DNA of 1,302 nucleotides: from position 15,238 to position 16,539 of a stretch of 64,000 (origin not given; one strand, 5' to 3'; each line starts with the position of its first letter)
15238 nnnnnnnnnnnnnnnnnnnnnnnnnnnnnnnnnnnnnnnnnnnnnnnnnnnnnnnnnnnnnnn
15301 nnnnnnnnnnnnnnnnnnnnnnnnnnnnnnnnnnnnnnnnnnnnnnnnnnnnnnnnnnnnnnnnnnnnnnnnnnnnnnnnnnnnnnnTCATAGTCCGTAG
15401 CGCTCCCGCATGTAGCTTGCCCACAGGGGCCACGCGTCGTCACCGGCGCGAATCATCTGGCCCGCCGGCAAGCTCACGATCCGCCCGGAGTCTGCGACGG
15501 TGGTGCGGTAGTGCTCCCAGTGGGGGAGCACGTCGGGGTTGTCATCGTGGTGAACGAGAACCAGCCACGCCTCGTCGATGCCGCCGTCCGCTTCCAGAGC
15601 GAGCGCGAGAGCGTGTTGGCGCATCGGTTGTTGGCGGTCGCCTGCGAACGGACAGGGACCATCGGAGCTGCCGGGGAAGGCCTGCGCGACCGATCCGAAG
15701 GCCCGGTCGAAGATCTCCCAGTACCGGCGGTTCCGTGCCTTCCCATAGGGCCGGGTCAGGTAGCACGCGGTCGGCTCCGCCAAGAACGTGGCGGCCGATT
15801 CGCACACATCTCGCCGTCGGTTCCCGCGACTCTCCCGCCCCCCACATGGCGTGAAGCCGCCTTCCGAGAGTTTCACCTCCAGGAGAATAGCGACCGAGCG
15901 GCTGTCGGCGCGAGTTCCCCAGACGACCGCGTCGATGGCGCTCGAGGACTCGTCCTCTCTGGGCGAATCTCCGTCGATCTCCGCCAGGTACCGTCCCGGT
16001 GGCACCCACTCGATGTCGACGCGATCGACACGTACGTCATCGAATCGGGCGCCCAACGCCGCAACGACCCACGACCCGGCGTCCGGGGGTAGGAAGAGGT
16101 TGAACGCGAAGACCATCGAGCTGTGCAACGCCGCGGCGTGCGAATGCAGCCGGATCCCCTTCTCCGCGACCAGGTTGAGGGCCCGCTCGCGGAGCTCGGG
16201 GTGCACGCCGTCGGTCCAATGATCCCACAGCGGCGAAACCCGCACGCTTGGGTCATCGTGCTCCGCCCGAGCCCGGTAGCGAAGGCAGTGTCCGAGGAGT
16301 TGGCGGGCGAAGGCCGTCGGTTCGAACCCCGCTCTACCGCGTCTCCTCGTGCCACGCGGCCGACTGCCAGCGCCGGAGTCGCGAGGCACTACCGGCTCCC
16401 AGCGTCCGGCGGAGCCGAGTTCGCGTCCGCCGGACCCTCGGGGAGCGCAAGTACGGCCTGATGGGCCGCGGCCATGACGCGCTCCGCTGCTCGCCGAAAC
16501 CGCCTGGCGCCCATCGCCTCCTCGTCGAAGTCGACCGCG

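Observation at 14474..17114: Candidate undescribed defence operon: 2-TM protein + two distinct PD-(D/E)xK-motif proteins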

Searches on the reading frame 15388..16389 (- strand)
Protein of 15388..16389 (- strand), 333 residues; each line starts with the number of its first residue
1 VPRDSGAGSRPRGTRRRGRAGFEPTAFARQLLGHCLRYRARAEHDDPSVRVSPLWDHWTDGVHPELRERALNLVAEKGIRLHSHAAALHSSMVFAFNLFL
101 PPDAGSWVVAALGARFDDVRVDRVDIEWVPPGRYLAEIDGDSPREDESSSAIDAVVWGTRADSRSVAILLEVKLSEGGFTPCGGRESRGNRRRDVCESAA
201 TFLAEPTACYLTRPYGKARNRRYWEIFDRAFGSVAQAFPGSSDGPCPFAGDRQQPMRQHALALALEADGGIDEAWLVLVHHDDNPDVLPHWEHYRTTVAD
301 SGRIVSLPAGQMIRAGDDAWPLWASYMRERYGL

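Call 3: search_protein_families(library=pfam, proteins=[window:15388-16389:-], max_evalue=1)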
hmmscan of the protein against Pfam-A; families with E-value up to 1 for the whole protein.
window:15388-16389:- (333 aa): 2 families
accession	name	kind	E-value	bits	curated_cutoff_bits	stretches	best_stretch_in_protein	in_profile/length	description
PF22558.3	REase-ARP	-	2.8e-19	70.2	27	1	57-331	34-269/270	Restriction Endonuclease associating with ARP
PF20796.3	PDDEXK_13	-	1.3e-15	57.9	27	2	83-205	80-196/290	PD-(D/E)XK nuclease superfamily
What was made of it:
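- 15388..16389 (-): g2: 333-aa PD-(D/E)xK nuclease of Pfam families REase-ARP (PF22558) and PDDEXK_13 (PF20796). Catalytic residues are D153 and E171-x-K173, with E127. There are four invariant cysteines (C182, C196, C209, C246). Pfam: call 3.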

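Call 4: search_protein_families(library=padloc, proteins=[window:15388-16389:-], max_evalue=1)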
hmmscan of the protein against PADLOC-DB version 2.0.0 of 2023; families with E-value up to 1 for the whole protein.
window:15388-16389:- (333 aa): 0 families

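Call 5: search_protein_families(library=ncbifam, proteins=[window:15388-16389:-], max_evalue=1)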
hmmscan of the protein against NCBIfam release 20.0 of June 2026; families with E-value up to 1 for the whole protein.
window:15388-16389:- (333 aa): 0 families

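Call 10: find_homologous_proteins(query=window:15388-16389:-)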
Query window:15388-16389:- (333 aa): 292 proteins with E <= 0.001 among 8000 candidates; the best 120 are listed.
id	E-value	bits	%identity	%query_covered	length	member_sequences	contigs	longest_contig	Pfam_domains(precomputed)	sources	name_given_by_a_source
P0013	1.4e-227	772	100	100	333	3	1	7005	PF20796.4,PF22558.4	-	-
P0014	6.0e-129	448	62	94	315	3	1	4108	PF20796.4,PF22558.4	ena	-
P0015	5.8e-121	422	60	95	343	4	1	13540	PF20796.4,PF22558.4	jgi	jgi:hypothetical protein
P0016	7.4e-120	418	59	94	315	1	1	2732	PF20796.4,PF22558.4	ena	-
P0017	2.1e-112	394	57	94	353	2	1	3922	PF20796.4,PF22558.4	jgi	jgi:hypothetical protein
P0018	5.8e-112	392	58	94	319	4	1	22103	PF20796.4,PF22558.4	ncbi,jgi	jgi:hypothetical protein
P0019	3.1e-110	387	58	94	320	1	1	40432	PF20796.4,PF22558.4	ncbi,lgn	-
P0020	2.0e-108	381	56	94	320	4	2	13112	PF20796.4,PF22558.4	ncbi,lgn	-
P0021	3.3e-106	373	56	94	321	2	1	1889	PF20796.4,PF22558.4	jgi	-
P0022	4.3e-106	373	54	94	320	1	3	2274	PF20796.4,PF22558.4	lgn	-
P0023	5.7e-105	369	55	94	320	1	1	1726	PF20796.4,PF22558.4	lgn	-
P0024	2.1e-104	367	59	84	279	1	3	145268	PF20796.4,PF22558.4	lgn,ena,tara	tara:strand:- start:12198 stop:13037 length:840 start_codon:yes stop_codon:yes gene_type:complete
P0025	2.1e-103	364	55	96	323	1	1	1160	PF20796.4,PF22558.4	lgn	-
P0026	7.1e-103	362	55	93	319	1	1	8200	PF20796.4,PF22558.4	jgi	-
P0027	1.3e-99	352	57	84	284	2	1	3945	PF20796.4,PF22558.4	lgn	-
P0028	4.7e-99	350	57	85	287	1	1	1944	PF20796.4,PF22558.4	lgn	-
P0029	7.6e-99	349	53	94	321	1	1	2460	PF20796.4,PF22558.4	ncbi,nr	ncbi:MAG: hypothetical protein KC656_20900 [Myxococcales bacterium]|nr:hypothetical protein [Myxococ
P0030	1.2e-97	345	54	93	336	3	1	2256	PF20796.4,PF22558.4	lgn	-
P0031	1.6e-95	338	54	94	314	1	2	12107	PF20796.4,PF22558.4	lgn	-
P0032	4.9e-95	337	54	93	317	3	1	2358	PF20796.4,PF22558.4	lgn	-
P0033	7.1e-94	333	58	79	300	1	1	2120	PF20796.4,PF22558.4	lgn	-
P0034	5.1e-92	327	52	93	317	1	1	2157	PF20796.4,PF22558.4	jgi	jgi:hypothetical protein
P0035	5.7e-92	326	53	93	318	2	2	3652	PF20796.4,PF22558.4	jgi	jgi:hypothetical protein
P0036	1.5e-91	325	59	76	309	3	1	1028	PF20796.4,PF22558.4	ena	-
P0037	4.3e-91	324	48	94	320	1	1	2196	PF20796.4,PF22558.4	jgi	jgi:hypothetical protein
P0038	9.8e-91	322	54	83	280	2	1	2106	PF20796.4,PF22558.4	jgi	jgi:hypothetical protein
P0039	3.1e-89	317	53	93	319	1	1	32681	PF20796.4,PF22558.4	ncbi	-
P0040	1.1e-88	316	53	94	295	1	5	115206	PF20796.4,PF22558.4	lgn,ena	-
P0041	1.8e-88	315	50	94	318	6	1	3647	PF20796.4,PF22558.4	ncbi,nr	ncbi:MAG: hypothetical protein F4145_12495 [Boseongicola sp. SB0675_bin_26]|nr:hypothetical protein 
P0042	7.9e-88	313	52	94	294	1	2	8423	PF20796.4,PF22558.4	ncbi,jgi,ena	-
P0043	6.1e-87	310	51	91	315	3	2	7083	PF20796.4,PF22558.4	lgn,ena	-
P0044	7.2e-87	310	50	95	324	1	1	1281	PF20796.4,PF22558.4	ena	-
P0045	1.3e-86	309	53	85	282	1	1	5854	PF20796.4,PF22558.4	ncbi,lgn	-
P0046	1.4e-86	309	49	94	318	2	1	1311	PF20796.4,PF22558.4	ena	-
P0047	1.7e-86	308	52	86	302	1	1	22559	PF20796.4,PF22558.4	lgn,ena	-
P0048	1.7e-86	308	51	94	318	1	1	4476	PF20796.4,PF22558.4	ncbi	-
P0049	1.8e-86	308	51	94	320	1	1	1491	PF20796.4,PF22558.4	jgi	jgi:hypothetical protein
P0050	3.2e-86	308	49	93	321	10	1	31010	PF20796.4,PF22558.4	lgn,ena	-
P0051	3.6e-86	307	51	86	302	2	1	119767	PF20796.4,PF22558.4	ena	-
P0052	3.9e-86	307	50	95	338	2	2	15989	PF20796.4,PF22558.4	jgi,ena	-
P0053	5.2e-86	307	48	94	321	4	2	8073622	PF20796.4,PF22558.4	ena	-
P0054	5.9e-86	307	48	94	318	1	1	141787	PF20796.4,PF22558.4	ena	-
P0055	9.7e-86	306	49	94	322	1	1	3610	PF20796.4,PF22558.4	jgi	jgi:hypothetical protein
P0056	1.3e-85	306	48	95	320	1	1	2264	PF20796.4,PF22558.4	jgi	jgi:hypothetical protein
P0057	1.7e-85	305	49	93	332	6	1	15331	PF20796.4,PF22558.4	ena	-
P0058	1.9e-85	305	52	89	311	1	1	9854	PF20796.4,PF22558.4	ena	-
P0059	2.1e-85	305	50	93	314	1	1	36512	PF20796.4,PF22558.4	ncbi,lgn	-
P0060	3.8e-85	304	58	73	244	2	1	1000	PF20796.4,PF22558.4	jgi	jgi:hypothetical protein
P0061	4.3e-85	304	53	94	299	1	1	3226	PF20796.4,PF22558.4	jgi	jgi:hypothetical protein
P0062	5.7e-85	303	51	86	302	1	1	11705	PF20796.4,PF22558.4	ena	-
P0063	6.9e-85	303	54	85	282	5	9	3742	PF20796.4,PF22558.4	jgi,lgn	jgi:hypothetical protein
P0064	7.0e-85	303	47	94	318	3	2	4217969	PF20796.4,PF22558.4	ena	-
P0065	9.2e-85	303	48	94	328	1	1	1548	PF20796.4,PF22558.4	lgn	-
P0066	1.0e-84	303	50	94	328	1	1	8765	PF20796.4,PF22558.4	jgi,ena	-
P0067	1.0e-84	303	50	95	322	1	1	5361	PF20796.4,PF22558.4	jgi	jgi:hypothetical protein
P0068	1.0e-84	303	48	94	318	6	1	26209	PF20796.4,PF22558.4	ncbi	-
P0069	1.1e-84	303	49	94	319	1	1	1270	PF20796.4,PF22558.4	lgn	-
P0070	1.3e-84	302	49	94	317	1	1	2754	PF20796.4,PF22558.4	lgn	-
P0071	3.7e-84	301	51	84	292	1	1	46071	PF20796.4,PF22558.4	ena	-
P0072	4.6e-84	300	47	85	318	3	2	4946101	PF20796.4,PF22558.4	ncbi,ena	-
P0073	5.1e-84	300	48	94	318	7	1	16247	PF20796.4,PF22558.4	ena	-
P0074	8.0e-84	300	47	96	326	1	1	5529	PF20796.4,PF22558.4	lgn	-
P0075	8.8e-84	300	49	85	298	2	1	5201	PF20796.4,PF22558.4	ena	-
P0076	1.0e-83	299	47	95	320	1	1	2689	PF20796.4,PF22558.4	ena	-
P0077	1.3e-83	299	49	86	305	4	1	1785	PF20796.4,PF22558.4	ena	-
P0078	1.4e-83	299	49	97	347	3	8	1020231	PF20796.4,PF22558.4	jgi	jgi:hypothetical protein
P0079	1.5e-83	299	49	95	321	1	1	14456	PF20796.4,PF22558.4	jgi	-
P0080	1.5e-83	299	55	85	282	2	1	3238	PF20796.4,PF22558.4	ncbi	-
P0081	2.4e-83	298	48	94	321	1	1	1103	PF20796.4,PF22558.4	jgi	-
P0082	2.6e-83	298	49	94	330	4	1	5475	PF20796.4,PF22558.4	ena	-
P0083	4.1e-83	297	49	94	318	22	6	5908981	PF20796.4,PF22558.4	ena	-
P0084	4.2e-83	297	49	94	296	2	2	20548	PF20796.4,PF22558.4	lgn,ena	-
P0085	5.4e-83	297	48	94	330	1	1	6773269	PF20796.4,PF22558.4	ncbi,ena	-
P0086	7.5e-83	296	54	84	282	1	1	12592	PF20796.4,PF22558.4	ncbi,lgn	-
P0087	1.0e-82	296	47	94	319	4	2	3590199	PF20796.4,PF22558.4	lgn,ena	-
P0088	1.1e-82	296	49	94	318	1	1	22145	PF20796.4,PF22558.4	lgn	-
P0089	1.2e-82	296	47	95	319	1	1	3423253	PF20796.4,PF22558.4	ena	-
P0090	1.4e-82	296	47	94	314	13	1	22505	PF20796.4,PF22558.4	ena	-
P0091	1.6e-82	295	51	84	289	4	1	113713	PF20796.4,PF22558.4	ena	-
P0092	2.3e-82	295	47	93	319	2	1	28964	PF20796.4,PF22558.4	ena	-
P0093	2.9e-82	295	50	84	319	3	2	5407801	PF20796.4,PF22558.4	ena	-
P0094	3.0e-82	294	50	84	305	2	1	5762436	PF20796.4,PF22558.4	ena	-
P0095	4.1e-82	294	48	84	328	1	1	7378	PF20796.4,PF22558.4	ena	-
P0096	4.4e-82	294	48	94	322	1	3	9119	PF20796.4,PF22558.4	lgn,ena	-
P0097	6.7e-82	293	54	85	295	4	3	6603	PF20796.4,PF22558.4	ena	-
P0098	7.7e-82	293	49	94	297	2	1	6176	PF20796.4,PF22558.4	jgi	-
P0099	9.1e-82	293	47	95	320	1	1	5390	PF20796.4,PF22558.4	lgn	-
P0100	9.7e-82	293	46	93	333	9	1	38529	PF20796.4,PF22558.4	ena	-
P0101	1.3e-81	292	47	94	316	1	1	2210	PF20796.4,PF22558.4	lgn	-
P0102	1.4e-81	292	49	93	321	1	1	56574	PF20796.4,PF22558.4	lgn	-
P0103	1.5e-81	292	49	94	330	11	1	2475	PF20796.4,PF22558.4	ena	-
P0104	1.8e-81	292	49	84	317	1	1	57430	PF20796.4,PF22558.4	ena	-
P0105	1.9e-81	292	47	83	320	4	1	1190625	PF20796.4,PF22558.4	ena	-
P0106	2.1e-81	292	48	95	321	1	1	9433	PF20796.4,PF22558.4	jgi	jgi:hypothetical protein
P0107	2.2e-81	292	48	95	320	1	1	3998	PF20796.4,PF22558.4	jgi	jgi:hypothetical protein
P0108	2.2e-81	292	47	83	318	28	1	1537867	PF20796.4,PF22558.4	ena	-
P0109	3.2e-81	291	48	84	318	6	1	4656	PF20796.4,PF22558.4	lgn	-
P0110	3.3e-81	291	48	92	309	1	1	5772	PF20796.4,PF22558.4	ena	-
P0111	4.2e-81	291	49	84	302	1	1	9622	PF20796.4,PF22558.4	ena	-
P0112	4.9e-81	290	47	93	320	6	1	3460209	PF20796.4,PF22558.4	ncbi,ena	-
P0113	5.8e-81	290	47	94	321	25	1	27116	PF20796.4,PF22558.4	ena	-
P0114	6.7e-81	290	49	85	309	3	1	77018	PF20796.4,PF22558.4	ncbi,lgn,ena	-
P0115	6.9e-81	290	53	84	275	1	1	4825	PF20796.4,PF22558.4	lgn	-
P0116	8.6e-81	290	46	95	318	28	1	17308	PF20796.4,PF22558.4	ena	-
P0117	8.9e-81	290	52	84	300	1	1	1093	PF20796.4,PF22558.4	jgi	jgi:hypothetical protein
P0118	1.0e-80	289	46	94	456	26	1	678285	PF20796.4,PF22558.4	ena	-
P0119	1.2e-80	289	47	84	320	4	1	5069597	PF20796.4,PF22558.4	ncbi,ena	-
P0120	1.3e-80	289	47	93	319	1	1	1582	PF20796.4,PF22558.4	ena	-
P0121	1.4e-80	289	49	85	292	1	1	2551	PF20796.4,PF22558.4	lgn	-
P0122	1.8e-80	289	49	84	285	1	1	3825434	PF20796.4,PF22558.4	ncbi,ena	-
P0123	2.1e-80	288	46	95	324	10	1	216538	PF20796.4,PF22558.4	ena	-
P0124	2.1e-80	288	49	84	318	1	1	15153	PF20796.4,PF22558.4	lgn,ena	-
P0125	3.4e-80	288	47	95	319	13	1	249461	PF20796.4,PF22558.4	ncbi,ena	-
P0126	3.5e-80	288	47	95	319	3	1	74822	PF20796.4,PF22558.4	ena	-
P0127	3.5e-80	288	47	94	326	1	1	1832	PF20796.4,PF22558.4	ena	-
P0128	3.6e-80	288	46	92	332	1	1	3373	PF20796.4,PF22558.4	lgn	-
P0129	4.3e-80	287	46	95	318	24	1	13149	PF20796.4,PF22558.4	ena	-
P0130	6.6e-80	287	52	78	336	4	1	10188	PF20796.4,PF22558.4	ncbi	-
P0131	1.7e-79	285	50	85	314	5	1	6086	PF20796.4,PF22558.4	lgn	-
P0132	2.0e-79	285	49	84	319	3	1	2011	PF20796.4,PF22558.4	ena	-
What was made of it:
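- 15388..16389 (-): At least 292 homologue clusters: call 10.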

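Call 23: find_related_loci(query=A1, collection=genome_contigs, flank=8000)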
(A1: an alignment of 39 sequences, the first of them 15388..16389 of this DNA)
Query A1 (333 aa) in genome_contigs; peptide patterns used: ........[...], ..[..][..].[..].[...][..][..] (x = any residue, [..] = any of these).
139 stretches matched a pattern; 63 encode a relative of the query (tblastn E <= 1e-3); 63 distinct loci.
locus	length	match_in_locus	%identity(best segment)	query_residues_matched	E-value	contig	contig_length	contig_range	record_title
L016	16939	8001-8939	50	20-333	7e-91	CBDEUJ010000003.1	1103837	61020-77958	MAG: Paracoccaceae bacterium isolate f3ee2caa-37b1-43b9-9fb8-375eacd4e4c4 genome assembly, contig: contig_3, whole genom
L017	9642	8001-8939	49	20-333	1e-90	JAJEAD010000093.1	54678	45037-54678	MAG: Gammaproteobacteria bacterium isolate jk18x7bins.3 k141_997223, whole genome shotgun sequence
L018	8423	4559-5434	52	22-333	8e-89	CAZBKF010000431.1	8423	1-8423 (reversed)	MAG TPA_asm: uncultured Rickettsiales bacterium isolate binchicken_co141_65 genome assembly, contig: NODE_31207_length_8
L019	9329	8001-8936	51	22-333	7e-89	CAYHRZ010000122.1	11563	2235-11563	MAG TPA_asm: uncultured Klebsiella sp. isolate ERP119705_co14_221 genome assembly, contig: NODE_7372_length_11563_cov_5.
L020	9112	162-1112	50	14-330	4e-88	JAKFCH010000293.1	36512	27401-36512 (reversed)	MAG: Deltaproteobacteria bacterium isolate LC016 contig-124_1225, whole genome shotgun sequence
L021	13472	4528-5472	50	19-333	1e-87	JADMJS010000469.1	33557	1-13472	MAG: Myxococcales bacterium isolate MAG_44 NODE_1134_length_33557_cov_9.090204, whole genome shotgun sequence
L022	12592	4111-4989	52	21-333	8e-88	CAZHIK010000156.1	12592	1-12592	MAG TPA_asm: uncultured Enterobacterales bacterium isolate SRP167671_co1_110 genome assembly, contig: NODE_5892_length_1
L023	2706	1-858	52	53-333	1e-89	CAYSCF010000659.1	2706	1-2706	MAG TPA_asm: uncultured Sandaracinaceae bacterium isolate binchicken_co54_31 genome assembly, contig: NODE_81861_length_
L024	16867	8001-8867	47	50-333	2e-86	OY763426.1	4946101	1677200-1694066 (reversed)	MAG: Candidatus Binatia bacterium isolate bff738c7-9683-4f94-b287-c2cb1e0b670a genome assembly, chromosome: 1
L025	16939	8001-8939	47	20-333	4e-86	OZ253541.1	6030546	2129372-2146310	MAG: Candidatus Rariloculaceae bacterium isolate 9a525eeb-f008-4404-a84b-82d39665a360 genome assembly, chromosome: 1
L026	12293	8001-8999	50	12-333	3e-86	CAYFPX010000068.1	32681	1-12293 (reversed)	MAG TPA_asm: uncultured Enterobacterales bacterium isolate ERP019367_co1_21 genome assembly, contig: NODE_1331_length_32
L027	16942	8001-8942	48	20-333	8e-86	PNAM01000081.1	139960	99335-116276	MAG: Myxococcales bacterium isolate palsa_1104 73.20110800_P1D.52_contig_1720, whole genome shotgun sequence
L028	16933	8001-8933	48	22-333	3e-85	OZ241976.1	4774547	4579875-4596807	MAG: uncultured Candidatus Binatia bacterium isolate 2be43a5b-f59f-4a3e-ac31-0248d4889e07 genome assembly, chromosome: 1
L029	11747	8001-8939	44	20-333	2e-85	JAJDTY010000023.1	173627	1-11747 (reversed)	MAG: Candidatus Binatia bacterium isolate jk18x1bzbins.55 k141_739742, whole genome shotgun sequence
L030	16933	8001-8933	45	22-333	2e-84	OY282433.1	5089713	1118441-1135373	MAG: uncultured Gammaproteobacteria bacterium genome assembly, chromosome: 1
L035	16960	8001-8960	47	14-333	4e-81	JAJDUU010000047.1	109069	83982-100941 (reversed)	MAG: Chloroflexota bacterium isolate jk18x1bzbins.9 k141_280927, whole genome shotgun sequence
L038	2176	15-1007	45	9-333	3e-83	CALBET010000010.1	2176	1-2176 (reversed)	MAG TPA_asm: uncultured Acidobacteria bacterium isolate ERR2206771_bin.47_CONCOCT_v1.1_MAG genome assembly, contig: ERZ8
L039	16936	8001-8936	45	24-333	6e-80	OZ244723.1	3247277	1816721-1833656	MAG: Dehalococcoidia bacterium isolate 760011ba-b86d-4164-aa55-395d04384f54 genome assembly, chromosome: 1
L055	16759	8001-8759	52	88-333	1e-74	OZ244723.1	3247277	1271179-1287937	MAG: Dehalococcoidia bacterium isolate 760011ba-b86d-4164-aa55-395d04384f54 genome assembly, chromosome: 1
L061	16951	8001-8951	44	19-333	9e-71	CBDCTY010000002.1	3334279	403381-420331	MAG: Dehalococcoidia bacterium isolate 8d763e54-a689-437c-9121-06e6f54ce659 genome assembly, contig: contig_2, whole gen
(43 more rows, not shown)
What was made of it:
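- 15388..16389 (-): 63 genome loci: call 23.
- Most genomes yielded one locus; two of the 63 loci come from the same record (OZ244723.1, L039 and L055) (call 23). A pattern-based scan found 63 loci among 185,579 species genomes, which is a lower bound (call 23).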

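Call 41: search_solved_structures(query=A1, max_evalue=1)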
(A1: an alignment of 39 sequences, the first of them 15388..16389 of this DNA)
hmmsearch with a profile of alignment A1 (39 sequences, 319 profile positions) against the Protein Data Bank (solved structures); distinct sequences matched with E-value up to 1: 1.
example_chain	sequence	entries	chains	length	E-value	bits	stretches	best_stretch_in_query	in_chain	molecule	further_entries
4ihu_A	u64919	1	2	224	0.83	11.8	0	86-139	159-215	Isomerase DsbG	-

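Call 43: search_solved_structures(query=A4, max_evalue=1)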
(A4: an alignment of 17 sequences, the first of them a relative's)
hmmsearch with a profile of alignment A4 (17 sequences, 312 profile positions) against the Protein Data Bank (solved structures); distinct sequences matched with E-value up to 1: 2.
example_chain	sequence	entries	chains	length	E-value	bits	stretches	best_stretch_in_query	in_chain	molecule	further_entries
1goc_A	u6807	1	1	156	0.058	15.6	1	60-132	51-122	RIBONUCLEASE H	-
1goa_A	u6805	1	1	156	0.17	14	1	60-132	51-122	RIBONUCLEASE H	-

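Call 48: search_protein_families(library=phrogs, proteins=[window:15388-16389:-], max_evalue=0.1)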
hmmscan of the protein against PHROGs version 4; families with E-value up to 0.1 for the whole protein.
window:15388-16389:- (333 aa): 0 families

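Call 61: search_protein_families(library=pfam, alignment_id=A7, max_evalue=0.00001)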
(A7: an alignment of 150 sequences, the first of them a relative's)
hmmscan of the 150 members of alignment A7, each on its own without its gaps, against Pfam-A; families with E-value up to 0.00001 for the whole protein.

A. member 1, L016:5891-7171:- (426 aa): 2 families
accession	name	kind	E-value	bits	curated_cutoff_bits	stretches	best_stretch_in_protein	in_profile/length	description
PF07804.18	HipA_C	-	1.9e-50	171.9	30.5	1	174-390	1-213/213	HipA-like C-terminal domain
PF13657.11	Couple_hipA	-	1.1e-08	35.9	22.5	1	28-129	9-98/99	HipA N-terminal domain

B. families by the number of members that match (of 150 scanned): 103 families (the first 25 are shown)
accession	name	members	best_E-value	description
PF13401.12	AAA_22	4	4.4e-09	AAA domain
PF02826.25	2-Hacid_dh_C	3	1.1e-54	D-isomer specific 2-hydroxyacid dehydrogenase, NAD binding domain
PF01609.27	DDE_Tnp_1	3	1.8e-15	Transposase DDE domain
PF03747.19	ADP_ribosyl_GH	2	1.9e-80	ADP-ribosylglycohydrolase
PF00551.24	Formyl_trans_N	2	1.5e-45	Formyl transferase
PF02775.26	TPP_enzyme_C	2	3.9e-42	Thiamine pyrophosphate enzyme, C-terminal TPP binding domain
PF00205.28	TPP_enzyme_M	2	5.3e-36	Thiamine pyrophosphate enzyme, central domain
PF02776.23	TPP_enzyme_N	2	3.3e-34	Thiamine pyrophosphate enzyme, N-terminal TPP binding domain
PF00004.35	AAA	2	2.5e-32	ATPase family associated with various cellular activities (AAA)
PF02911.23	Formyl_trans_C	2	1.3e-28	Formyl transferase, C-terminal domain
PF25583.1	WCX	2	3e-16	WCX domain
PF01555.25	N6_N4_Mtase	2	1.3e-13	DNA methylase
PF01850.27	PIN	2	1.8e-11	PIN domain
PF07728.20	AAA_5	2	3.1e-11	AAA domain (dynein-related subfamily)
PF13280.12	WYL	2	3.3e-11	WYL domain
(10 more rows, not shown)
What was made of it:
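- HipA and PIN genes are among the neighbours (call 61).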

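Call 62: search_protein_families(library=padloc, alignment_id=A7, max_evalue=1e-8)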
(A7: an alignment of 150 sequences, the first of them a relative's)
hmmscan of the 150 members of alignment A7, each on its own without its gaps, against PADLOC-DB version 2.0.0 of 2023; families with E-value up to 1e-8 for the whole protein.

A. member 1, L016:5891-7171:- (426 aa): 0 families

B. families by the number of members that match (of 150 scanned): 83 families (the first 25 are shown)
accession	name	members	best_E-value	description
PDLC03215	MTase_II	2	4.7e-108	Type II methyltransferase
PDLC01457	WYL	2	9.5e-29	"CAS-I,CAS-II,CAS-III,CAS-IV,CAS-V,CAS-VI; associated_signaling"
PDLC01652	WYL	2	1.3e-28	"CAS-I,CAS-II,CAS-III,CAS-IV,CAS-V,CAS-VI; associated_signaling"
PDLC02196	IetA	2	1.3e-24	-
PDLC04232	IetA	2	5.2e-22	-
PDLC02195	IetA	2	6.4e-22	-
PDLC03371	MTase_II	2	8.5e-22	Type II methyltransferase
PDLC01766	Cas3c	2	2.9e-18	-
PDLC04231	IetA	2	1.9e-16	-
PDLC03228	MTase_II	2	3.3e-16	Type II methyltransferase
PDLC03299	MTase_II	2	2.3e-14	Type II methyltransferase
PDLC03320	MTase_II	2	1.9e-12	Type II methyltransferase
PDLC03353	MTase_II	2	4.8e-10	Type II methyltransferase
PDLC03216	MTase_II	2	5.5e-10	Type II methyltransferase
PDLC03738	oMTase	2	1.2e-09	orphan methyltransferase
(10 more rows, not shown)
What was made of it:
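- Toxin-antitoxin, R-M and defence-candidate genes recur among the neighbours (calls 61, 62).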

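Call 79: find_related_loci(query=A1, collection=viral_contigs, flank=5000)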
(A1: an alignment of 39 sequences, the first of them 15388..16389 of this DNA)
Query A1 (333 aa) in viral_contigs; peptide patterns used: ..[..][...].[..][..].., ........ (x = any residue, [..] = any of these).
27 stretches matched a pattern, but none encodes a relative of the query by tblastn (E <= 1e-3).
